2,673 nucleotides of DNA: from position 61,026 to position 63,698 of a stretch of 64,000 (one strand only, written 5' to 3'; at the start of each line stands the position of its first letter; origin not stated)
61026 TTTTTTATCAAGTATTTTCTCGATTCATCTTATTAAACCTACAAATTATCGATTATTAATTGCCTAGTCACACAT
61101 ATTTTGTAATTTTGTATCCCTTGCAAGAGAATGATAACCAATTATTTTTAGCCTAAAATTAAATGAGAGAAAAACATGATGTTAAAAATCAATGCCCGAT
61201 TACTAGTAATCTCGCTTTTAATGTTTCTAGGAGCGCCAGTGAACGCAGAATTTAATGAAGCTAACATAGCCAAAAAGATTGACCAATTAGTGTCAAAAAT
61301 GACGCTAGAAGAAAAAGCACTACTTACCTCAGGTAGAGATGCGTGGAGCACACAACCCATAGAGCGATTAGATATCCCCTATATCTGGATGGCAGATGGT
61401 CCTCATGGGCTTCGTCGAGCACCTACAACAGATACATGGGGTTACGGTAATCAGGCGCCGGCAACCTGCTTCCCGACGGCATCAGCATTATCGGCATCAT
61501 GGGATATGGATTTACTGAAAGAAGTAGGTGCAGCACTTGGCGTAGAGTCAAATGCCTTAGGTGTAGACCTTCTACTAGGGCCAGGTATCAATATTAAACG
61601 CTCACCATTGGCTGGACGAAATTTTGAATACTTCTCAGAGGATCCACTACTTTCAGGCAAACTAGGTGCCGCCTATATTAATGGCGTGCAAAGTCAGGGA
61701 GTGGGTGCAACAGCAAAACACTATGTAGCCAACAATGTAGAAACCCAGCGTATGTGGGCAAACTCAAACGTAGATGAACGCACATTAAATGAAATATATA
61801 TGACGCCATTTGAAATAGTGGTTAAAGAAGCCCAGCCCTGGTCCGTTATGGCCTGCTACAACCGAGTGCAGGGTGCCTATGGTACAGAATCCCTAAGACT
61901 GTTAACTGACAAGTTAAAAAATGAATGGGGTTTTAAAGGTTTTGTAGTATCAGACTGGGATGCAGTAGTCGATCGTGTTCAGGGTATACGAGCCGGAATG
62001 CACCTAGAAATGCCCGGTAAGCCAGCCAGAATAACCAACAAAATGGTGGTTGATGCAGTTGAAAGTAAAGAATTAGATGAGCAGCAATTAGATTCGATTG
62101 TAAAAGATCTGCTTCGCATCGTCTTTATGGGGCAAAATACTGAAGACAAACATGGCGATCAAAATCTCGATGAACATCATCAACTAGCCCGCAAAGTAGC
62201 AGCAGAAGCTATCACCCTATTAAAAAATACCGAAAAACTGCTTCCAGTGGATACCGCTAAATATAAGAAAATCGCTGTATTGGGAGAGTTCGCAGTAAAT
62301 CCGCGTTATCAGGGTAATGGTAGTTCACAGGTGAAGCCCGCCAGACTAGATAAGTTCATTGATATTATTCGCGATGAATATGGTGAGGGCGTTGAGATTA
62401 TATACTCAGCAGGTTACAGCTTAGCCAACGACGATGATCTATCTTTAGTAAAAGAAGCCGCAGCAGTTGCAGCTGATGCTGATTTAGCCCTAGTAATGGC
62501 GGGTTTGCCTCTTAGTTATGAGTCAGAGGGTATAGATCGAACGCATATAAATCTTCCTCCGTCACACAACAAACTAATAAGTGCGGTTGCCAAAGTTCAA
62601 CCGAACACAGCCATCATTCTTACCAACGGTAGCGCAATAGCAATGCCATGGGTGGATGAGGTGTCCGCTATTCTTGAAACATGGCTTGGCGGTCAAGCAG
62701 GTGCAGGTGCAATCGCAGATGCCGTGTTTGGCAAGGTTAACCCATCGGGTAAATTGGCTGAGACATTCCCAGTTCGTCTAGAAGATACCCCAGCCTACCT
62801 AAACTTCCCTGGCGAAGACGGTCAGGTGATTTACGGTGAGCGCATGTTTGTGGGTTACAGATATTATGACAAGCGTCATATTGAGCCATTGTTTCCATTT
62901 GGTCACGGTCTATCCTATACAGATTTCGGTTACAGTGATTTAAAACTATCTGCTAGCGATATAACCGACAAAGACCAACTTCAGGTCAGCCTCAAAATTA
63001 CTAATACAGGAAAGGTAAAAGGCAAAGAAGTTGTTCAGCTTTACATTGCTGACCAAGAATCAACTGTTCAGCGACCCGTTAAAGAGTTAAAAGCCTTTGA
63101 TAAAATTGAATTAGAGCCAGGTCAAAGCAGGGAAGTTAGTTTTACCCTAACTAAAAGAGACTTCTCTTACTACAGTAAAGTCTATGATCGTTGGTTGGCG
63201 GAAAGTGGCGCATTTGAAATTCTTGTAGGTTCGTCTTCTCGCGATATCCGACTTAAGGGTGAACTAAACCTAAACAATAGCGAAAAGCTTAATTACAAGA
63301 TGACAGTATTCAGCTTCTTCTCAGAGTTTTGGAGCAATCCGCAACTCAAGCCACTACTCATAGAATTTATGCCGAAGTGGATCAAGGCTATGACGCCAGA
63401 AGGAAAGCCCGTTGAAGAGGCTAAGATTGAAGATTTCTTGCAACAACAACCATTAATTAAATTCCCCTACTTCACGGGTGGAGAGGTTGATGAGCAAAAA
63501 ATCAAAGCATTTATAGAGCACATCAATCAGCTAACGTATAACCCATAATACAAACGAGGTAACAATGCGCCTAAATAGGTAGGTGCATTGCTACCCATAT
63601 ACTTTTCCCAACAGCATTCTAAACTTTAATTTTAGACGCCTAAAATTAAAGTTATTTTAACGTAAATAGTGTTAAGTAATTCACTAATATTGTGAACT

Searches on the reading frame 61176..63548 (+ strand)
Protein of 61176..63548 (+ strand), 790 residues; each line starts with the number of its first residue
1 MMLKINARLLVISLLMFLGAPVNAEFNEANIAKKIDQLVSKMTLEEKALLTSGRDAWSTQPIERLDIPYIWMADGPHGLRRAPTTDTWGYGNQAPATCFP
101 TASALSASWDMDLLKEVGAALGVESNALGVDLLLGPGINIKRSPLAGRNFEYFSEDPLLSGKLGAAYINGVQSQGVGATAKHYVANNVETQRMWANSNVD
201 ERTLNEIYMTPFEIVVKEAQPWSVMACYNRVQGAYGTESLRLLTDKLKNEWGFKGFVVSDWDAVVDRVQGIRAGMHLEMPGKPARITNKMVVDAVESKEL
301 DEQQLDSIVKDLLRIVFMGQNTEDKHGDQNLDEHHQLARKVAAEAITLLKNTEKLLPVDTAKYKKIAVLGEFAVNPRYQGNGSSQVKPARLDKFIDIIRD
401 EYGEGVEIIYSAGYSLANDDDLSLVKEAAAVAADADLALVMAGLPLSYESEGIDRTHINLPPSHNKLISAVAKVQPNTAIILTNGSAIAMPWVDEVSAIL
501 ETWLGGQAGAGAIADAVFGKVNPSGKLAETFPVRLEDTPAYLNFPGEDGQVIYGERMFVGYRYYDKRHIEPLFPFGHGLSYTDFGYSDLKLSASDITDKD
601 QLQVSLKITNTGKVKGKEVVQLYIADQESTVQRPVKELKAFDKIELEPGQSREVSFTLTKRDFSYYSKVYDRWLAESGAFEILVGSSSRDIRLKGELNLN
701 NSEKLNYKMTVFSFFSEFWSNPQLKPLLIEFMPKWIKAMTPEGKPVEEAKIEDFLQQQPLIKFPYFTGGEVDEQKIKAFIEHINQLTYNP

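Call 79: search_protein_families(library=pfam, proteins=[window:61176-63548:+], max_evalue=0.00001)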
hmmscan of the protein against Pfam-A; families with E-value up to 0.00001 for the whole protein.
window:61176-63548:+ (790 aa): 3 families
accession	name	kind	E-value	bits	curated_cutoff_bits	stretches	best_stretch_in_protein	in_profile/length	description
PF01915.27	Glyco_hydro_3_C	-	1.3e-50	172.6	31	1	346-581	1-200/200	Glycosyl hydrolase family 3 C-terminal domain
PF00933.27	Glyco_hydro_3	-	2.4e-38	132.8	27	1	63-314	59-315/316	Glycosyl hydrolase family 3 N terminal domain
PF14310.12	Fn3-like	-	2e-28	98.7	25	1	618-688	1-71/71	Fibronectin type III-like domain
